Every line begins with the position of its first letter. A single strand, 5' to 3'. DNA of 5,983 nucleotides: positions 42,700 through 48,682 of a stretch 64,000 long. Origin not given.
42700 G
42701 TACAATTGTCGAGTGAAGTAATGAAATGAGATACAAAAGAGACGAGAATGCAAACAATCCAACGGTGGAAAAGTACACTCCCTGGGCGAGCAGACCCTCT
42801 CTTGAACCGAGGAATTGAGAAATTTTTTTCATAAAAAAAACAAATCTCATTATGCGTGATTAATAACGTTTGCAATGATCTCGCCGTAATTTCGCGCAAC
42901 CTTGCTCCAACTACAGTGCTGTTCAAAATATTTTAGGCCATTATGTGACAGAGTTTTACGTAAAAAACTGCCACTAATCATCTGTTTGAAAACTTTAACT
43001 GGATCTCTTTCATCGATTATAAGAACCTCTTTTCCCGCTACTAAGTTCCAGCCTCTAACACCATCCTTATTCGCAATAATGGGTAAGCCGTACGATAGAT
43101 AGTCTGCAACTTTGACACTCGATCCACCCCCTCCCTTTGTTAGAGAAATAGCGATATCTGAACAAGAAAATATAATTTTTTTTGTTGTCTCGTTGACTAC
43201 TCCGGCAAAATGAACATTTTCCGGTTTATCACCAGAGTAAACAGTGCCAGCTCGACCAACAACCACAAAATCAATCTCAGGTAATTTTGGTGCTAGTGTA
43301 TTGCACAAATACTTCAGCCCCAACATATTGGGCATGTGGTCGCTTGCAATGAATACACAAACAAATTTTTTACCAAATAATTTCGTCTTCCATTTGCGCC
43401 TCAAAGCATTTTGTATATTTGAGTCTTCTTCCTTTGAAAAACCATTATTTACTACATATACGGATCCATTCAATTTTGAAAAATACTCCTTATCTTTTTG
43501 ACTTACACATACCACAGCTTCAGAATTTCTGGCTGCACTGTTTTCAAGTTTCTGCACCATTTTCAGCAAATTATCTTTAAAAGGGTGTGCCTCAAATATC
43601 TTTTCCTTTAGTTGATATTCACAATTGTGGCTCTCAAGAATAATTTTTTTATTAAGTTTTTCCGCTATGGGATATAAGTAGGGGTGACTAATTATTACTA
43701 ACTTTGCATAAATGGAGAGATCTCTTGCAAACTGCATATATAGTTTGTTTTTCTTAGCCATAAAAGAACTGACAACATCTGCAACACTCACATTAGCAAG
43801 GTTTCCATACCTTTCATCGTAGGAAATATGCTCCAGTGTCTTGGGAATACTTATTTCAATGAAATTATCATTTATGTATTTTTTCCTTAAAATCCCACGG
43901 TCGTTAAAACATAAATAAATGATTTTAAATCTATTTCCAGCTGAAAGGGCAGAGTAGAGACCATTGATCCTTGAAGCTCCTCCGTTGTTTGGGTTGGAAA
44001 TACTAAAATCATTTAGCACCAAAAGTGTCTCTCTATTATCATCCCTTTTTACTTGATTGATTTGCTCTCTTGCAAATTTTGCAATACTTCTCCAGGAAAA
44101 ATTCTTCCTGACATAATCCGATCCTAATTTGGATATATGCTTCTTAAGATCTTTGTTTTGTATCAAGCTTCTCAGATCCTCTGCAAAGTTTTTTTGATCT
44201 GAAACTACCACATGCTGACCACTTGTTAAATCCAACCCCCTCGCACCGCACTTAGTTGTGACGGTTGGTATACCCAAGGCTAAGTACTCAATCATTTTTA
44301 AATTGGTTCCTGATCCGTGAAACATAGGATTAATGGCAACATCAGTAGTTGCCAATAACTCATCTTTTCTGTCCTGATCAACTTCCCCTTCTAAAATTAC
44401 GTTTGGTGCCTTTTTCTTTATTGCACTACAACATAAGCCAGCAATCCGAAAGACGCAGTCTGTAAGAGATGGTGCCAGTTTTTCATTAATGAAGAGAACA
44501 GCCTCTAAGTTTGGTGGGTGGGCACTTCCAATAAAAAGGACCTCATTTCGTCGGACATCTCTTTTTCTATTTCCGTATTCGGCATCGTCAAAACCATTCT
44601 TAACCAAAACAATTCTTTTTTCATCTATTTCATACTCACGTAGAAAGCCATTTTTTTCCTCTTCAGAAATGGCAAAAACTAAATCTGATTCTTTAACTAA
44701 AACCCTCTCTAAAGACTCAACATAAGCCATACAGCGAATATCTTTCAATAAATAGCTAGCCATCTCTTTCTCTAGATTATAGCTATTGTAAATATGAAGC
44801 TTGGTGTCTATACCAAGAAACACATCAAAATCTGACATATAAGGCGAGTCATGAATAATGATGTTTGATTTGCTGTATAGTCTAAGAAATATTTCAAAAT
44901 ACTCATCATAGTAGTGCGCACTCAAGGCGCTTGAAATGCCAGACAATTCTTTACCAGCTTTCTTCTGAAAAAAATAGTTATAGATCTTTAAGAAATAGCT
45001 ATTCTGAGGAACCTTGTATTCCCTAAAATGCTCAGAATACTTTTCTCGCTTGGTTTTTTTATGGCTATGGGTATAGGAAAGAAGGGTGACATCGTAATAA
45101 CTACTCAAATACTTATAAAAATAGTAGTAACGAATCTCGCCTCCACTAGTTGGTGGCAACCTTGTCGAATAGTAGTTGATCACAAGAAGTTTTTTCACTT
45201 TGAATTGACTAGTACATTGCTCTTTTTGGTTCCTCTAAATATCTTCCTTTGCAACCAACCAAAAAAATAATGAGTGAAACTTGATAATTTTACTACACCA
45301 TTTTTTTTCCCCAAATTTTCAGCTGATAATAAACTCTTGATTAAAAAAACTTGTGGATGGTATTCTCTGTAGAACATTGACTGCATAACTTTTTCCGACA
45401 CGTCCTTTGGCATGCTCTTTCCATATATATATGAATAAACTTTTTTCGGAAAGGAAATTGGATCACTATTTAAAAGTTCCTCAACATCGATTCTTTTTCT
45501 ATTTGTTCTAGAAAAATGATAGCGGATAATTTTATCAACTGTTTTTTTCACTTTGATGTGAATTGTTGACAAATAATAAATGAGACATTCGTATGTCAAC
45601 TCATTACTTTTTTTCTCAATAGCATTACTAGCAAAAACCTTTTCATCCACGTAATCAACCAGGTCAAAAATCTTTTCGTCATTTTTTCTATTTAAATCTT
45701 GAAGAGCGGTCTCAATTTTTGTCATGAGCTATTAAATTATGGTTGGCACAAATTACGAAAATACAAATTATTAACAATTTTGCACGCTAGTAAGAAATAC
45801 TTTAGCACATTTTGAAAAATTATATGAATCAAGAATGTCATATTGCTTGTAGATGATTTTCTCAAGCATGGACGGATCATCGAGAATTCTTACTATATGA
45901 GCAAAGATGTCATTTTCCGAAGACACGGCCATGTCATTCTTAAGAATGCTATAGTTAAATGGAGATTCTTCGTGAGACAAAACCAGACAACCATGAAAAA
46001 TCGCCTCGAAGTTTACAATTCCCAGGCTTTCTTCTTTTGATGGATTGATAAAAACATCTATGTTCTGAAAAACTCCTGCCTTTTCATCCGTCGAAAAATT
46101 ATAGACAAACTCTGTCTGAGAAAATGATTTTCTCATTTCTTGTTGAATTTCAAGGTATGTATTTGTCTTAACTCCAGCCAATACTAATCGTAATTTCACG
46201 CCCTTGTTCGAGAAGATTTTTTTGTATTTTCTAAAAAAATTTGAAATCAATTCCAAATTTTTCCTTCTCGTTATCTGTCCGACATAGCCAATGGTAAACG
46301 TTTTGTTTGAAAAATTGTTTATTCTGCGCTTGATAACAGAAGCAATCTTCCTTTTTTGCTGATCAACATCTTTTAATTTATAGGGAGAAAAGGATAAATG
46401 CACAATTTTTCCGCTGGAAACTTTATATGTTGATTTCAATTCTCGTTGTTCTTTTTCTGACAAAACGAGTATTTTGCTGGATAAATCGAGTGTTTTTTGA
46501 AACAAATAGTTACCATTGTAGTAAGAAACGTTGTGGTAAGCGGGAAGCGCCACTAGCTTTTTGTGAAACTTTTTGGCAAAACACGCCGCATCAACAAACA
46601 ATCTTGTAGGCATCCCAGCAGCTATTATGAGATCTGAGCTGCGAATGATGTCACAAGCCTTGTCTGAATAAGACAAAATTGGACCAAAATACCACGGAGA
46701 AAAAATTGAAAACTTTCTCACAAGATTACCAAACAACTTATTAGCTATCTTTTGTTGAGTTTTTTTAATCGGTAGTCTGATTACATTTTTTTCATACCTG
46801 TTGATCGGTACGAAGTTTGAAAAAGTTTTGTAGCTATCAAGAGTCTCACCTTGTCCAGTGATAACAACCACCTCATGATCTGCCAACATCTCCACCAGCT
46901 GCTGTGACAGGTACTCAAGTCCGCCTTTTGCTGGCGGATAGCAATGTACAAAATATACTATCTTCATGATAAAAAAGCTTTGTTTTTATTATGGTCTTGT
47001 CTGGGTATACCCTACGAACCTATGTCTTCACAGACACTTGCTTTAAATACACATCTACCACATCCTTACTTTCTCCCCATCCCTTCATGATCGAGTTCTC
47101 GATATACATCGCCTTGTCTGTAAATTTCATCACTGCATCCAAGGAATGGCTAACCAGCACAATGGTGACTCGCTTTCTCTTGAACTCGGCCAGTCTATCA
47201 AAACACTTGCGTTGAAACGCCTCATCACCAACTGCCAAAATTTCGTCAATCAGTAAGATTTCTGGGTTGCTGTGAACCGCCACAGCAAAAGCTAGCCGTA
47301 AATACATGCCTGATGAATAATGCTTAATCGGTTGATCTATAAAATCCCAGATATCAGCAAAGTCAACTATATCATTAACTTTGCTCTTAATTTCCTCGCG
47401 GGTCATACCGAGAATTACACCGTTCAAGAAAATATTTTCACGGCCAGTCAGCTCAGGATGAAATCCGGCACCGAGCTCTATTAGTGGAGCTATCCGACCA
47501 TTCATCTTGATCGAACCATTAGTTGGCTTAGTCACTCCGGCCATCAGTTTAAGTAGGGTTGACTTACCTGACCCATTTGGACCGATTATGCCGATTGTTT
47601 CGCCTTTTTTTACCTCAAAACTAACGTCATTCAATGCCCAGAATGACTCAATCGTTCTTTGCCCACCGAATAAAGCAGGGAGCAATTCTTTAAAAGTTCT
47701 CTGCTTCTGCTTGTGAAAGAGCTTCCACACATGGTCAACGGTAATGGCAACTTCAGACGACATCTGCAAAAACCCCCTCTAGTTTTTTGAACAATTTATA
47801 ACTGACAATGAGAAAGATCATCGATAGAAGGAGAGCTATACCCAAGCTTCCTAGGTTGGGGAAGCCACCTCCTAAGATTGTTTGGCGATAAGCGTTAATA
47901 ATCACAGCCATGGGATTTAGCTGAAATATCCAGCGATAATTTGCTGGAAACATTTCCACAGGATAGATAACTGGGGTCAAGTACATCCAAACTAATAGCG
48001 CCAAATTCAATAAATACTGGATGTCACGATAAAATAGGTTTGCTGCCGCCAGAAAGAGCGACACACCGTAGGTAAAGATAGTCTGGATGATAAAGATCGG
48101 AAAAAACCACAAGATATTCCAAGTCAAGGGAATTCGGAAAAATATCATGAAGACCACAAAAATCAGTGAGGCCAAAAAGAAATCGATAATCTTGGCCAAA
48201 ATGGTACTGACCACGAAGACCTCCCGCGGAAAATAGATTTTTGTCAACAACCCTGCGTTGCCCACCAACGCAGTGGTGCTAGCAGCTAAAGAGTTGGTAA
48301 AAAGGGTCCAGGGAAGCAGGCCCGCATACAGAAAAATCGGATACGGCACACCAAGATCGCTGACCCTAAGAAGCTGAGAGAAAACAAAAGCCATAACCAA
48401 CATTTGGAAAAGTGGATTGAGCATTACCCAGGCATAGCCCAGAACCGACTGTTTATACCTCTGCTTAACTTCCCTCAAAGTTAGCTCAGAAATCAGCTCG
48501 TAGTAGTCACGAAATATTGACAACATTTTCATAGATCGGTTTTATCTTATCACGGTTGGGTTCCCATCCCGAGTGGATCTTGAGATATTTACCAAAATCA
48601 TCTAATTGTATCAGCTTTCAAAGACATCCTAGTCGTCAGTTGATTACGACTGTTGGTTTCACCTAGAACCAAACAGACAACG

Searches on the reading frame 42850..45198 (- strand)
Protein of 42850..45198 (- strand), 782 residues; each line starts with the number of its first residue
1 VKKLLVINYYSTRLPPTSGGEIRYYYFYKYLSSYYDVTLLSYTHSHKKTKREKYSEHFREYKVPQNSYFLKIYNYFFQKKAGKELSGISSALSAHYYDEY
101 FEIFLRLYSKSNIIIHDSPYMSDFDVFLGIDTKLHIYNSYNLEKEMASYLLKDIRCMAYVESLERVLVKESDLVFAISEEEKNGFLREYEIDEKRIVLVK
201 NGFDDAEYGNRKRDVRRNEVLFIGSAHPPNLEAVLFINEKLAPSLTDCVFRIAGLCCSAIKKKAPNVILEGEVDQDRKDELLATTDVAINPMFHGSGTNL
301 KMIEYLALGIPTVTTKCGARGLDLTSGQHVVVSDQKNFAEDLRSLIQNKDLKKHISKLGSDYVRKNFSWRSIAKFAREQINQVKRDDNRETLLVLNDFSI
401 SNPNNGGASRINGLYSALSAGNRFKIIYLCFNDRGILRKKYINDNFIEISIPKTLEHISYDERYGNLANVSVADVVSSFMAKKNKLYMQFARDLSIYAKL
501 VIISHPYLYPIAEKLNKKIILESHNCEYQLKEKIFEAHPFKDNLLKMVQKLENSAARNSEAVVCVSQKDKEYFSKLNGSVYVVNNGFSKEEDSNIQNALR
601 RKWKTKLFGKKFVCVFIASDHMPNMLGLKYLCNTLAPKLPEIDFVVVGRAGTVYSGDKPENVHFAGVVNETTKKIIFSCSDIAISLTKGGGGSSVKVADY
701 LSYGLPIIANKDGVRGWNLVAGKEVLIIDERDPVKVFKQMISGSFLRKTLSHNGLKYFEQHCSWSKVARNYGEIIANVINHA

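Call 51: search_protein_families(library=pfam, proteins=[window:42850-45198:-], max_evalue=0.0001)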
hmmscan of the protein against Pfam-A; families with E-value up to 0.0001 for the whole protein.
window:42850-45198:- (782 aa): 4 families
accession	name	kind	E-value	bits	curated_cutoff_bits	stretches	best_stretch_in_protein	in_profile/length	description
PF13692.12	Glyco_trans_1_4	-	1.5e-23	84.1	27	2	218-348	2-142/142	Glycosyl transferases group 1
PF13524.12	Glyco_trans_1_2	-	2.2e-11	44.3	25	1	244-374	11-140/144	Glycosyl transferase-like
PF13439.12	Glyco_transf_4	-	4.6e-11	43.5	28.5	0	159-206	122-169/170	Glycosyltransferase Family 4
PF00534.26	Glycos_transf_1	-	5.9e-11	42.6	26.4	1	217-357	15-167/172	Glycosyl transferases group 1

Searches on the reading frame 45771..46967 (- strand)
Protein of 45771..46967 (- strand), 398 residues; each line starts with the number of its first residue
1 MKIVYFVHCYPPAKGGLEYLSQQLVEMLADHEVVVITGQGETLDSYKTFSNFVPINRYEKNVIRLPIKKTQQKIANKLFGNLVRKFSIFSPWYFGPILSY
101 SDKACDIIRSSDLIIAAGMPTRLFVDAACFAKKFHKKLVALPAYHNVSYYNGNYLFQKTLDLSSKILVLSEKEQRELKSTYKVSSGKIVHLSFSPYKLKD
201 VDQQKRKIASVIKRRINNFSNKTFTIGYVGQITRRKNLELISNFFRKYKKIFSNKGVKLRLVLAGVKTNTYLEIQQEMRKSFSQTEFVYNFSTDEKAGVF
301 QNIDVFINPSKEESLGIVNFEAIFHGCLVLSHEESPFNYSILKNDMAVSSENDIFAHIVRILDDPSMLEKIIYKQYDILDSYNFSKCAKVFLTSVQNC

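Call 51: search_protein_families(library=pfam, proteins=[window:45771-46967:-], max_evalue=0.0001)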
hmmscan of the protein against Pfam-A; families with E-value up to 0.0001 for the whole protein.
window:45771-46967:- (398 aa): 3 families
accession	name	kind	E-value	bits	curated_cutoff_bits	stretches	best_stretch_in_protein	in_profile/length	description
PF00534.26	Glycos_transf_1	-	6.2e-15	55.6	26.4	1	213-375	5-169/172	Glycosyl transferases group 1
PF13692.12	Glyco_trans_1_4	-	3.6e-11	43.9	27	1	224-364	2-142/142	Glycosyl transferases group 1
PF20706.3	GT4-conflict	-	2.4e-07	30.5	26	1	223-337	197-316/385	Family 4 Glycosyltransferase in conflict systems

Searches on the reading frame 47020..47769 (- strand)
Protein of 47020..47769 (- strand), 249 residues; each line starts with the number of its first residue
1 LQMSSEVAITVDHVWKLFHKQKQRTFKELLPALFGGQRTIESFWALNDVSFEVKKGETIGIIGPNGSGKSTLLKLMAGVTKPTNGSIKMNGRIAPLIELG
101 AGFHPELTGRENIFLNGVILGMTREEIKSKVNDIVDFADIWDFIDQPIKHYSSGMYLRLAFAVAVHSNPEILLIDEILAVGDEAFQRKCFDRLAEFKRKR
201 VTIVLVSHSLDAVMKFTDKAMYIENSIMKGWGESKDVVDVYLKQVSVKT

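Call 51: search_protein_families(library=pfam, proteins=[window:47020-47769:-], max_evalue=0.0001)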
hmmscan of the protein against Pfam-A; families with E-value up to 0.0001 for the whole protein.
window:47020-47769:- (249 aa): 3 families
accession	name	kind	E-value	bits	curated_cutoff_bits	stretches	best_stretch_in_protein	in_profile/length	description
PF00005.33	ABC_tran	-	1.3e-25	91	25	1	46-177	1-135/137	ABC transporter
PF13304.12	AAA_21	-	1.2e-08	35.9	27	0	60-97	3-46/304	AAA domain, putative AbiEii toxin, Type IV TA system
PF13555.12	AAA_29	-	8.7e-05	22.6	27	0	49-83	15-49/61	P-loop containing region of AAA domain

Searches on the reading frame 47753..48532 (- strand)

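Call 51: search_protein_families(library=pfam, proteins=[window:47753-48532:-], max_evalue=0.0001)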
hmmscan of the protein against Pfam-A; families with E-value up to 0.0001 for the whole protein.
window:47753-48532:- (259 aa): 1 family
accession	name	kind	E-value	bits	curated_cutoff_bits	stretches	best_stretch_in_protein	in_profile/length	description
PF01061.29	ABC2_membrane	-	7.5e-21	75.1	26.9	1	14-219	3-210/211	ABC-2 type transporter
